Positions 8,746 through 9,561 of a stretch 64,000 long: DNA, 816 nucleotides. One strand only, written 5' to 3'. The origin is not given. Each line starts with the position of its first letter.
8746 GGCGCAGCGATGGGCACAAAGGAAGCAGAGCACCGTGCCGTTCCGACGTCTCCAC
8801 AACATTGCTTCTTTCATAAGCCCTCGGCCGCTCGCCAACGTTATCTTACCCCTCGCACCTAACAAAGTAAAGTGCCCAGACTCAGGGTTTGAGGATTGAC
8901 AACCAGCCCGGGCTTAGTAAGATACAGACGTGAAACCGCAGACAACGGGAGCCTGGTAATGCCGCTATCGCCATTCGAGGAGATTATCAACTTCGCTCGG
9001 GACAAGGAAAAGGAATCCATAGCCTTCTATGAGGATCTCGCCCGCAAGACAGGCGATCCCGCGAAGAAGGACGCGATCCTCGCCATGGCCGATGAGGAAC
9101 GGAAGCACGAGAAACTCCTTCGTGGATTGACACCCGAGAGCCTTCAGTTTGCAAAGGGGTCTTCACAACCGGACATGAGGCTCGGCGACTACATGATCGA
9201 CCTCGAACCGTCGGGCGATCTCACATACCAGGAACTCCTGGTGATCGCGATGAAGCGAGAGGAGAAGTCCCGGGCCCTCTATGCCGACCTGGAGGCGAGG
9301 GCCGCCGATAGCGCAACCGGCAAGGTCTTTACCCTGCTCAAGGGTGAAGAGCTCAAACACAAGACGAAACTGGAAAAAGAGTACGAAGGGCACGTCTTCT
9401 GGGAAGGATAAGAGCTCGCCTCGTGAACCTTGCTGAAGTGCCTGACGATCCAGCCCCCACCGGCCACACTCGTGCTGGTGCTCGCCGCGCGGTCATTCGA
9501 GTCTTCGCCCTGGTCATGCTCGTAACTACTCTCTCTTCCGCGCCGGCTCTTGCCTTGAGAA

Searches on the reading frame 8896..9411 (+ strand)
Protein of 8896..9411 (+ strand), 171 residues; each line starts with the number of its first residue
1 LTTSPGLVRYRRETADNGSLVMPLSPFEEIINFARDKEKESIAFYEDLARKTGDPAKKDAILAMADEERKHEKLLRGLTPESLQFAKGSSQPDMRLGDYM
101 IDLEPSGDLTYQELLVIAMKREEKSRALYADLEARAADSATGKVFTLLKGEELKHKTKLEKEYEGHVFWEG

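Call 64: search_protein_families(library=pfam, proteins=[window:8896-9411:+], max_evalue=0.00001)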
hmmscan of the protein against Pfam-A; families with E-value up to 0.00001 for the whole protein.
window:8896-9411:+ (171 aa): 1 family
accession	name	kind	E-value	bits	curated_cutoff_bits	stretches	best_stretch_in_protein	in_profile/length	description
PF02915.23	Rubrerythrin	-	2.1e-10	41.5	22.8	1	27-78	85-136/137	Rubrerythrin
